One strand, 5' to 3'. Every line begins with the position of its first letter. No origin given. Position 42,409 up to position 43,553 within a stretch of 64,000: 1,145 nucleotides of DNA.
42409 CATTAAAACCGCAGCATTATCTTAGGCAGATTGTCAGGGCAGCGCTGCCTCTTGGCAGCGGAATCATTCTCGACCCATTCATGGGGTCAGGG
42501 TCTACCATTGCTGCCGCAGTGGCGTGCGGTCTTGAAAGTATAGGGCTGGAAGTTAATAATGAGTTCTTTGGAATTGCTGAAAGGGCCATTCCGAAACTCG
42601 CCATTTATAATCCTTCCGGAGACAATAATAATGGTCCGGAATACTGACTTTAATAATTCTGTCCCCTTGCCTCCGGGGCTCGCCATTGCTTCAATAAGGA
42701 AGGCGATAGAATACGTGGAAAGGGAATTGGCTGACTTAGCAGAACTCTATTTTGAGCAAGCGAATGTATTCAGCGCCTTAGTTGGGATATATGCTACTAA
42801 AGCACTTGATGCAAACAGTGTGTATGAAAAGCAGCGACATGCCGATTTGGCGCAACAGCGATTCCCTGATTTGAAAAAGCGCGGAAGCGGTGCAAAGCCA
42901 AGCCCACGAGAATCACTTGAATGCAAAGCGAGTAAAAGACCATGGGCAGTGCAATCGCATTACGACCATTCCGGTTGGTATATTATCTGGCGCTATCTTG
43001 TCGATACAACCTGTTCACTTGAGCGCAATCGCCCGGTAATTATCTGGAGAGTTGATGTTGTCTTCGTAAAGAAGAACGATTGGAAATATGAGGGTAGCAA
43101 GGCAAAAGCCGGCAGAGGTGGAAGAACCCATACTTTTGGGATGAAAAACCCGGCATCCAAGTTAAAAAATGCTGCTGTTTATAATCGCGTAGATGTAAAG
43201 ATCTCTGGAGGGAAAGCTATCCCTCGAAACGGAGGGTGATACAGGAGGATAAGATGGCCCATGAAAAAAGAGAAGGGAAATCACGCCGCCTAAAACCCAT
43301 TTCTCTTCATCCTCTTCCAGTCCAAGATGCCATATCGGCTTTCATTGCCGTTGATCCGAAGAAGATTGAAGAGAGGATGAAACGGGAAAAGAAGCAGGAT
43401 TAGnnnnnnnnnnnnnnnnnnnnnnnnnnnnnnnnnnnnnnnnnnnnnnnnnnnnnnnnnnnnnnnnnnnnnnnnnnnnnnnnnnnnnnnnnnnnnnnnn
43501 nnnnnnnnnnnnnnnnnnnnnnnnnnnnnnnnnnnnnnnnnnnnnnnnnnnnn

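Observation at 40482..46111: Candidate 5.6-kb IS1595-family cargo transposon carrying a type II R-M system and a serine protease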

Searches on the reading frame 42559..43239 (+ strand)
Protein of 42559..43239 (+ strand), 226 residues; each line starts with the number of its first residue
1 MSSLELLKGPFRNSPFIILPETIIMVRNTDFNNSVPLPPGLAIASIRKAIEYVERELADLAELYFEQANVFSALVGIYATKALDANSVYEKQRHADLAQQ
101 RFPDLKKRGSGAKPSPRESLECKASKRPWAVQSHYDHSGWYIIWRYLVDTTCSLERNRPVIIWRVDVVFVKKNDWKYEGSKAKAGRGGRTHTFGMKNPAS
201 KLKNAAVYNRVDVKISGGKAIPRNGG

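Call 8: search_protein_families(library=pfam, proteins=[window:42559-43239:+], max_evalue=0.01)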
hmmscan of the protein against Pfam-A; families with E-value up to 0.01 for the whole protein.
window:42559-43239:+ (226 aa): 0 families

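Call 22: search_protein_families(library=padloc, proteins=[window:42631-43239:+], max_evalue=0.01)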
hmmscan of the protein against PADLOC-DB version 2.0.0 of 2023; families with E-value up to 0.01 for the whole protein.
window:42631-43239:+ (202 aa): 0 families

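Call 23: search_protein_families(library=ncbifam, proteins=[window:42631-43239:+], max_evalue=0.01)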
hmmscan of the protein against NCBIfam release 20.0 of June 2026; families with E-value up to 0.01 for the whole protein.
window:42631-43239:+ (202 aa): 0 families

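Call 24: search_solved_structures(query=window:42631-43239:+, max_evalue=1)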
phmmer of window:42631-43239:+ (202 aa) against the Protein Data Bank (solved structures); distinct sequences matched with E-value up to 1: 1.
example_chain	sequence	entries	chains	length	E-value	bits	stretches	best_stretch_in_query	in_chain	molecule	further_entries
4aq5_C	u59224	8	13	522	0.88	12.1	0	104-154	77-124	ACETYLCHOLINE RECEPTOR DELTA SUBUNIT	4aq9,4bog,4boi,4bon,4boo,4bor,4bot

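Call 27: find_homologous_proteins(query=window:42631-43239:+, max_evalue=0.001)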
Query window:42631-43239:+ (202 aa): 2989 proteins with E <= 0.001 among 3671 candidates; the best 120 are listed.
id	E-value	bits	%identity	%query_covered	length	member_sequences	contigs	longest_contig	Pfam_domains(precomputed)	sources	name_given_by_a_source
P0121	4.2e-133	459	100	100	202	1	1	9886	-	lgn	-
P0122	5.4e-120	416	88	100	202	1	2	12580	-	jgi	jgi:hypothetical protein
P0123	1.1e-119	415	87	100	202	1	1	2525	-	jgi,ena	-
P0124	2.1e-113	395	99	86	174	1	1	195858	-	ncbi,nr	ncbi:MAG: hypothetical protein PHN82_04790 [bacterium]|nr:hypothetical protein [bacterium]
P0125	2.5e-111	388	82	100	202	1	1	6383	-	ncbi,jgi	-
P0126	5.9e-111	387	81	100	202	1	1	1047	-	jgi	jgi:hypothetical protein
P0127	1.0e-109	383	81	100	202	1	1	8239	-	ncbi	ncbi:MAG: hypothetical protein ABIF82_13755 [Planctomycetota bacterium]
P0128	1.0e-108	379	82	100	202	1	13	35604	-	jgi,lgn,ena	jgi:hypothetical protein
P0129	1.6e-107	375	79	100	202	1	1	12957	-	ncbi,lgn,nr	ncbi:MAG: hypothetical protein JXL80_11535 [Planctomycetes bacterium]|nr:hypothetical protein [Planc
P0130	2.2e-107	375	81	100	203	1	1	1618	-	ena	-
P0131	2.3e-107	375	80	100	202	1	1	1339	-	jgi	jgi:hypothetical protein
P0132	2.4e-107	375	81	100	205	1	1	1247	-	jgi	jgi:hypothetical protein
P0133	2.9e-107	375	79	100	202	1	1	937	-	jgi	jgi:hypothetical protein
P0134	3.8e-107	374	77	100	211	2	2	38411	-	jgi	-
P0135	9.7e-107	373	80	100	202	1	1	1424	-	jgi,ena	-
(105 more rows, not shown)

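Call 29: find_encoding_contigs(protein=P0122, flank=7000, max_places=3)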
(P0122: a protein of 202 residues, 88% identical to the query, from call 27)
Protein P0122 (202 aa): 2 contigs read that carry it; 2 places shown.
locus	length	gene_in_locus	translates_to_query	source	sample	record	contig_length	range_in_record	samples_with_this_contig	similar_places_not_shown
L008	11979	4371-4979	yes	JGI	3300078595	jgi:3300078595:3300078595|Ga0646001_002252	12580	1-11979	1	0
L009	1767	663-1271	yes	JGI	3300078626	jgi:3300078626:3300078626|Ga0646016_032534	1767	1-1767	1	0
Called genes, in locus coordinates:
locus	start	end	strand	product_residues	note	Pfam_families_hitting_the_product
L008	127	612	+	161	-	PF00383:dCMP_cyt_deam_1, PF14437:MafB19-deam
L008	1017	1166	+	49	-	-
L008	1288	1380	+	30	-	-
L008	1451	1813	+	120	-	-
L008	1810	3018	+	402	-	PF00753:Lactamase_B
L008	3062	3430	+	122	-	PF12762:DDE_Tnp_IS1595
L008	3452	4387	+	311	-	PF01555:N6_N4_Mtase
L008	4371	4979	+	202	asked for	-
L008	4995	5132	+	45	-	-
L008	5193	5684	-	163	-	-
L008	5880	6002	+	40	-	-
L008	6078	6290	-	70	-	-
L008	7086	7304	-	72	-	-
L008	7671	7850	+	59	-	-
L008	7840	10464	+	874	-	-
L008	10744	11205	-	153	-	-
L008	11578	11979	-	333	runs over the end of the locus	?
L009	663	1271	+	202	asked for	-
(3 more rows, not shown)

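Call 30: find_encoding_contigs(protein=P0128, flank=7000, max_places=6)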
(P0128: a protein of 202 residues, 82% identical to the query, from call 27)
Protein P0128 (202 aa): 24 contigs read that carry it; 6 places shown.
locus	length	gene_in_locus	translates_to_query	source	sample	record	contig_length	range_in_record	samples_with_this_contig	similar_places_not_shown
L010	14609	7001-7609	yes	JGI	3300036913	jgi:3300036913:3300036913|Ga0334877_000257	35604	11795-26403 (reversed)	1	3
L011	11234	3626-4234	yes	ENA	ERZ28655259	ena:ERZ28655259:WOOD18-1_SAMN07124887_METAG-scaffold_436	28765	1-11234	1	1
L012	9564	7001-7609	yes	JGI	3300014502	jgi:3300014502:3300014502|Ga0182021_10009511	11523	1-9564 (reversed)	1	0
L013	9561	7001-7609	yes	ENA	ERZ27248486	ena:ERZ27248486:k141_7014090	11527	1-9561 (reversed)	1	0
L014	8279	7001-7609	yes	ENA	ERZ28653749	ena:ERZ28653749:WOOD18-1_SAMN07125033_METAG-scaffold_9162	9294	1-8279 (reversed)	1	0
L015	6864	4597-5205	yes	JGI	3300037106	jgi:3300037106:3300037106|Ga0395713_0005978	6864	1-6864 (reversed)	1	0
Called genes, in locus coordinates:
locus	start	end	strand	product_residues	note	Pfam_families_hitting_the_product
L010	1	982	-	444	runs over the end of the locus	PF00215:OMPdecase, PF00977:His_biosynth (faint), PF03737:RraA-like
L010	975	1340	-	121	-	PF01242:PTPS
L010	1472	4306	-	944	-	PF19838:LptD_2 (weak), PF04453:LptD (weak)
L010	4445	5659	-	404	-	PF00155:Aminotran_1_2 (weak), PF01041:DegT_DnrJ_EryC1, PF00266:Aminotran_5 (faint)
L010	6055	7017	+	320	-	PF01555:N6_N4_Mtase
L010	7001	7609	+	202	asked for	-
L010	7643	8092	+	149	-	-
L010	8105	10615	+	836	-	PF13567:DUF4131, PF03772:Competence, PF00753:Lactamase_B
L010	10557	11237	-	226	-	PF01694:Rhomboid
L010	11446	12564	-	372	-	PF00696:AA_kinase, PF17785:PUA_3 (faint), PF01472:PUA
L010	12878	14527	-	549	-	PF03023:MurJ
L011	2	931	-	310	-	?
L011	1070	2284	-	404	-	PF00155:Aminotran_1_2 (weak), PF01041:DegT_DnrJ_EryC1, PF00266:Aminotran_5 (faint)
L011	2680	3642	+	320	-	PF01555:N6_N4_Mtase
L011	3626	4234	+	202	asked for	-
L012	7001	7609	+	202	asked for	-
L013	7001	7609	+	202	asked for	-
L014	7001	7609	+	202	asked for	-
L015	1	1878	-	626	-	?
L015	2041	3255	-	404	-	PF00155:Aminotran_1_2 (weak), PF01041:DegT_DnrJ_EryC1, PF00266:Aminotran_5 (faint)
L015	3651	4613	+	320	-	PF01555:N6_N4_Mtase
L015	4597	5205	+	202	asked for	-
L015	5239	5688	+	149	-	-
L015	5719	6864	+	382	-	?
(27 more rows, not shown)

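Call 41: search_protein_families(library=pfam, proteins=[L008:5193-5684:-, L008:6078-6290:-], max_evalue=0.01)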
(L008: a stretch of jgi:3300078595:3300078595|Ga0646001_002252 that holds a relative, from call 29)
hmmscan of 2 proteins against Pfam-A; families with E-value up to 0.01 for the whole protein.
L008:5193-5684:- (163 aa): 0 families

L008:6078-6290:- (70 aa): 0 families

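Call 53: predict_structure(alignment_id=A1)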
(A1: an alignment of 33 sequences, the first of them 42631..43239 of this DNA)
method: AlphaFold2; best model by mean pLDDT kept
length: 202 residues; sequences in the alignment: 33
mean_pLDDT: 73.7   pTM: 0.74
mean pLDDT of the five models: 73.7, 68.2, 65.1, 51.9, 50.9
residues with pLDDT >= 90: 40; 70-90: 95; 50-70: 26; < 50: 41
segments of 3 or more residues with pLDDT < 50: 63-86, 158-164, 193-202
pLDDT, mean of each block of 10 residues (from residue 1): 87 88 91 87 84 85 49 44 47 83 73 87 71 77 93 63 59 87 84 41 30
secondary structure, 60 per line:
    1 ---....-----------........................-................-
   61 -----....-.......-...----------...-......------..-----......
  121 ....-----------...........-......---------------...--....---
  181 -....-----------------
elements in order: H19-42 H44-59 H66-69 H71-77 E96-101 E115-124 E136-146 E151-153 E169-171 H174-177 E182-185

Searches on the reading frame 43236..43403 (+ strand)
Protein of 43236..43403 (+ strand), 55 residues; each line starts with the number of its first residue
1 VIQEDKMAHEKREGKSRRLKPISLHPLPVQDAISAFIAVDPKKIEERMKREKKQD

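Call 8: search_protein_families(library=pfam, proteins=[window:43236-43403:+], max_evalue=0.01)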
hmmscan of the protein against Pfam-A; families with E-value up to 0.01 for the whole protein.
window:43236-43403:+ (55 aa): 0 families

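Call 22: search_protein_families(library=padloc, proteins=[window:43254-43403:+], max_evalue=0.01)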
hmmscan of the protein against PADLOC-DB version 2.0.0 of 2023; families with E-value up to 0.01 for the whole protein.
window:43254-43403:+ (49 aa): 0 families

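Call 23: search_protein_families(library=ncbifam, proteins=[window:43254-43403:+], max_evalue=0.01)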
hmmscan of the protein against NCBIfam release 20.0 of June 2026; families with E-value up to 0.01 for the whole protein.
window:43254-43403:+ (49 aa): 0 families

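Call 78: search_protein_families(library=pfam, proteins=[window:43254-43400:+], max_evalue=1)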
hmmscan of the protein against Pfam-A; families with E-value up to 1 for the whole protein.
seq(49 aa): 0 families
